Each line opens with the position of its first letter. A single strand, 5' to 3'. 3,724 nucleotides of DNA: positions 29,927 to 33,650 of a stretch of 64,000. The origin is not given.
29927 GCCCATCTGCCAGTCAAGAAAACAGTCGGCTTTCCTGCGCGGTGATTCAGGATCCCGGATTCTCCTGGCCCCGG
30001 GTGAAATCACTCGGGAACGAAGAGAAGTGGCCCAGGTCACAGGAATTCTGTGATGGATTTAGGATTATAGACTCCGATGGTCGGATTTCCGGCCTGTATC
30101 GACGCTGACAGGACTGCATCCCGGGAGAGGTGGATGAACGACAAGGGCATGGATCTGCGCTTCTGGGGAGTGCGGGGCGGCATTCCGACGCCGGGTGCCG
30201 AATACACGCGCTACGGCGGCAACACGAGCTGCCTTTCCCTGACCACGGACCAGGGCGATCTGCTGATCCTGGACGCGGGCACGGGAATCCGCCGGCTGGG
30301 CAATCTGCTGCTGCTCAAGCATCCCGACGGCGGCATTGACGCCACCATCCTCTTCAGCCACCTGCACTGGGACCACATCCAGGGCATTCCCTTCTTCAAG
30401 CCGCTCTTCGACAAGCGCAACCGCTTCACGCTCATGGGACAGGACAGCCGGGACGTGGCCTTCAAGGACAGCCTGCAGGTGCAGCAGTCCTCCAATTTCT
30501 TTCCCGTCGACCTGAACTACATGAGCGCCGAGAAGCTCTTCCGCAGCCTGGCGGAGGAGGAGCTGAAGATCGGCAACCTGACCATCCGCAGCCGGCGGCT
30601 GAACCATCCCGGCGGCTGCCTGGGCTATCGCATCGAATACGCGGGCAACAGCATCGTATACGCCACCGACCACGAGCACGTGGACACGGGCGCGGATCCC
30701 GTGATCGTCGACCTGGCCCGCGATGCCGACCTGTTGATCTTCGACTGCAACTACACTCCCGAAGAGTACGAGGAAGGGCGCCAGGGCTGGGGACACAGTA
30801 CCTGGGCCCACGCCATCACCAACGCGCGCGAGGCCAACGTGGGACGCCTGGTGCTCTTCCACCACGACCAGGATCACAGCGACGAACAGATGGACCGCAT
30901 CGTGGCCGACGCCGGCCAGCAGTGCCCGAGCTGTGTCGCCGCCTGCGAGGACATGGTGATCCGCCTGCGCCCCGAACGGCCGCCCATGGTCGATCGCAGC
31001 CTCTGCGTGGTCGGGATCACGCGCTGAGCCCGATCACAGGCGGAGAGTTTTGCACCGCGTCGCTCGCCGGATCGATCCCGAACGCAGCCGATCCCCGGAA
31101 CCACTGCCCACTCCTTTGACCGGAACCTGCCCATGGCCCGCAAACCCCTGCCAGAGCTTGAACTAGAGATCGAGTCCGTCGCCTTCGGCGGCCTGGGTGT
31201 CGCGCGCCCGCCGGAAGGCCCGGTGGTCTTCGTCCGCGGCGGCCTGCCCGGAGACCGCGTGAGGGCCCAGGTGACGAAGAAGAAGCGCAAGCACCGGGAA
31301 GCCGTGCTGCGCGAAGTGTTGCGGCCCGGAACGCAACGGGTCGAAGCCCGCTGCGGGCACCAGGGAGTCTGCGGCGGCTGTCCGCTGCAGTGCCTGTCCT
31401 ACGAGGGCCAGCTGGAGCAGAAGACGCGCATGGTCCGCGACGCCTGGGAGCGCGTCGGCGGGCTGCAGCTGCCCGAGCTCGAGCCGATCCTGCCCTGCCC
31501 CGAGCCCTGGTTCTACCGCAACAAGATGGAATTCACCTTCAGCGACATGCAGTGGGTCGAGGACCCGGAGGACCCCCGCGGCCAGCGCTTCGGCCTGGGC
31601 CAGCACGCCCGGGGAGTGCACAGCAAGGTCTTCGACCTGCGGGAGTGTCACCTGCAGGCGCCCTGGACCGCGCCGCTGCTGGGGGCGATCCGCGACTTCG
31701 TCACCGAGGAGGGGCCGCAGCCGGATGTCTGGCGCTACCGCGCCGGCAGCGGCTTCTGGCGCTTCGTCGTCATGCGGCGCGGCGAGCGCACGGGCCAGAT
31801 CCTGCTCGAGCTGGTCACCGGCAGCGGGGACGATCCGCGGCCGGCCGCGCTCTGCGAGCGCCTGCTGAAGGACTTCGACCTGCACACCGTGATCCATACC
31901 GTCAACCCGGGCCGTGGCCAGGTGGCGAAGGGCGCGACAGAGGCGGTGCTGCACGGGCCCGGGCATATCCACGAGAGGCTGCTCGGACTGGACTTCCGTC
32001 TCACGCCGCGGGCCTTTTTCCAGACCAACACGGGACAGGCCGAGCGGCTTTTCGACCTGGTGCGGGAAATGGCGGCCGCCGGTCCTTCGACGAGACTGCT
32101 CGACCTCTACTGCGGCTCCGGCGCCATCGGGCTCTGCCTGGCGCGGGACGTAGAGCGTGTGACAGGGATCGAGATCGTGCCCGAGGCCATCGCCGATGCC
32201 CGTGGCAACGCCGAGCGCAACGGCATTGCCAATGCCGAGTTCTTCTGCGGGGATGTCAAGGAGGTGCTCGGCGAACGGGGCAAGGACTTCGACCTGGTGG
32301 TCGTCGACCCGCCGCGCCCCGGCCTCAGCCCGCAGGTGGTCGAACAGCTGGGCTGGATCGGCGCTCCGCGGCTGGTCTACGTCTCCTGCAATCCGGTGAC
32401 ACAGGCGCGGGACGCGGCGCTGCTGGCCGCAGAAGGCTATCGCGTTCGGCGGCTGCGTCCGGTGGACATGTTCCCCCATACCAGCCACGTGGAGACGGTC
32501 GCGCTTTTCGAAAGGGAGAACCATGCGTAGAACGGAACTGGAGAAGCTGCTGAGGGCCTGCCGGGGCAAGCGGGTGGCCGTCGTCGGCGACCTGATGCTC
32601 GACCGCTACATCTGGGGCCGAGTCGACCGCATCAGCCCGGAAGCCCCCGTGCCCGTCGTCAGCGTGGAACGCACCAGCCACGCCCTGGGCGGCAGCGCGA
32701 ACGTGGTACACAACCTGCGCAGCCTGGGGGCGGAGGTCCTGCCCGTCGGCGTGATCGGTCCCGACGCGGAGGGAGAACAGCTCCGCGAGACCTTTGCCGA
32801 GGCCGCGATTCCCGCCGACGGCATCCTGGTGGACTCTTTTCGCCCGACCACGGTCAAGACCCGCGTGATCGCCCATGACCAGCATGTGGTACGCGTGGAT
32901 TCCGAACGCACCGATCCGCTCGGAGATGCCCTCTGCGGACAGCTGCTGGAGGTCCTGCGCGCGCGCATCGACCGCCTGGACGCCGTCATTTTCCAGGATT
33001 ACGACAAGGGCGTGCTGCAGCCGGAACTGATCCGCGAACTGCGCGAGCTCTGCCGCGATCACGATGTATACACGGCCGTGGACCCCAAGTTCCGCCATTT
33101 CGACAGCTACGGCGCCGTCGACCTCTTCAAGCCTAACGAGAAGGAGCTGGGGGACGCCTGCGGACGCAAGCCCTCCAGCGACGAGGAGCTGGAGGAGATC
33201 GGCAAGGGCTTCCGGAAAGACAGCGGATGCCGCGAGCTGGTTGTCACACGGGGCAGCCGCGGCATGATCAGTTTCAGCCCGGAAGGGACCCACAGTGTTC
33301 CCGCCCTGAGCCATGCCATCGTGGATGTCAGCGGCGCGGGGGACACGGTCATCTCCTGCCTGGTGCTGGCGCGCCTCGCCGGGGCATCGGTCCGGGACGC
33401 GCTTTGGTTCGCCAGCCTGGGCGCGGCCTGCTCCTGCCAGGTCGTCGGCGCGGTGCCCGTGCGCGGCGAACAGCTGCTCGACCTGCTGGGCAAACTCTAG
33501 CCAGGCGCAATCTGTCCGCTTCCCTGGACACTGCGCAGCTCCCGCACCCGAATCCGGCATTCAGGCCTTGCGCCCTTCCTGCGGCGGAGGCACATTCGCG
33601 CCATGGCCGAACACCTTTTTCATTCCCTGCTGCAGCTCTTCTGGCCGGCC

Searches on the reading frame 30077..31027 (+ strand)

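Call 33: search_protein_families(library=pfam, proteins=[window:30077-31027:+], max_evalue=0.001)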
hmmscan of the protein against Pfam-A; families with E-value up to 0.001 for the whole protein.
window:30077-31027:+ (316 aa): 2 families
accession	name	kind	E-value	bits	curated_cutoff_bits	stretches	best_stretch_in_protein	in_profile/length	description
PF12706.13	Lactamase_B_2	-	3.2e-21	76.3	27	1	64-263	4-200/200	Beta-lactamase superfamily domain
PF00753.33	Lactamase_B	-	0.00043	20.7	22.7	0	48-114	4-70/196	Metallo-beta-lactamase superfamily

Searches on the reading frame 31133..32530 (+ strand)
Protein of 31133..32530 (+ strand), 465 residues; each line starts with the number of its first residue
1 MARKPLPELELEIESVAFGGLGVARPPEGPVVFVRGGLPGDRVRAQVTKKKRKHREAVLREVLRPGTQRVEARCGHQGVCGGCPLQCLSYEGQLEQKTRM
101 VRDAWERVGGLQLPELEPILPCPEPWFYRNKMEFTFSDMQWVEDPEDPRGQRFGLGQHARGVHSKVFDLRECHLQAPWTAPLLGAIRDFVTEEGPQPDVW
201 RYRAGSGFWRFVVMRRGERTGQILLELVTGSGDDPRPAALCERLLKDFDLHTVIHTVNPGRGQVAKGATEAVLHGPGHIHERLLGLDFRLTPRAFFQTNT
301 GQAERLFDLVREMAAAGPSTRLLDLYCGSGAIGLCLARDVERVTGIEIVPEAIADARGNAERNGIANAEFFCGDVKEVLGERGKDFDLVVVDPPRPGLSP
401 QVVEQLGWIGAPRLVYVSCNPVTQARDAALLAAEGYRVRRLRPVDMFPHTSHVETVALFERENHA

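Call 33: search_protein_families(library=pfam, proteins=[window:31133-32530:+], max_evalue=0.001)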
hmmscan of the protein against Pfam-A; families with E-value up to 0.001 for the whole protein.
window:31133-32530:+ (465 aa): 10 families
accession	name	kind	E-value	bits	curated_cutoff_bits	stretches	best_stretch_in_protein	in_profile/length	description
PF05958.17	tRNA_U5-meth_tr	-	4.5e-21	75.7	23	1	288-461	172-356/357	tRNA (Uracil-5-)-methyltransferase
PF13847.12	Methyltransf_31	-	2.9e-12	46.9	27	1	319-392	4-81/145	Methyltransferase domain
PF13649.12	Methyltransf_25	-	1.2e-10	42.3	27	1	323-391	2-70/97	Methyltransferase domain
PF03602.21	Cons_hypoth95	-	3.1e-10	40.4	24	1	305-417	31-150/182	Conserved hypothetical protein 95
PF05175.20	MTS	-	2.5e-09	37.4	23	1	309-394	23-107/170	Methyltransferase small domain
PF01938.26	TRAM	-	5.1e-07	29.9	21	1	8-53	7-54/61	TRAM domain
PF08241.18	Methyltransf_11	-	7.6e-07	30.1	21.2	1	323-390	1-65/95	Methyltransferase domain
PF09445.16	Methyltransf_15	-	2.7e-06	27.5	22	1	320-399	2-85/165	RNA cap guanine-N2 methyltransferase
PF01209.24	Ubie_methyltran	-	0.00062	19.6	20.1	0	310-391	39-122/233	ubiE/COQ5 methyltransferase family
PF01135.25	PCMT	-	0.00074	19.8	20.3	0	317-377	72-135/210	Protein-L-isoaspartate(D-aspartate) O-methyltransferase (PCMT)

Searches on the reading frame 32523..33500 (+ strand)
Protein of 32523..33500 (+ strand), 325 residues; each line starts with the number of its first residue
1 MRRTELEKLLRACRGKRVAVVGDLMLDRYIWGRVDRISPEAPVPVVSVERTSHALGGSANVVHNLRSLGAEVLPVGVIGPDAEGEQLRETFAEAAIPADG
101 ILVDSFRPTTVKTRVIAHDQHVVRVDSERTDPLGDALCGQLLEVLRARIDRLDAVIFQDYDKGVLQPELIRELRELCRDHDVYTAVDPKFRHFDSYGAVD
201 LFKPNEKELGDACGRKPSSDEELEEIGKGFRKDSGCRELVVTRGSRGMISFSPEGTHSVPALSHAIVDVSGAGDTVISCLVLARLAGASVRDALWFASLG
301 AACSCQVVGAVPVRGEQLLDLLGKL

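Call 33: search_protein_families(library=pfam, proteins=[window:32523-33500:+], max_evalue=0.001)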
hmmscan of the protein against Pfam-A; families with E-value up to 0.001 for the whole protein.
window:32523-33500:+ (325 aa): 1 family
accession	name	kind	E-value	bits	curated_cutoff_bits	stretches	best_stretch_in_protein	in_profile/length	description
PF00294.29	PfkB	-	4.4e-39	135.1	25.8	1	17-310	3-295/302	pfkB family carbohydrate kinase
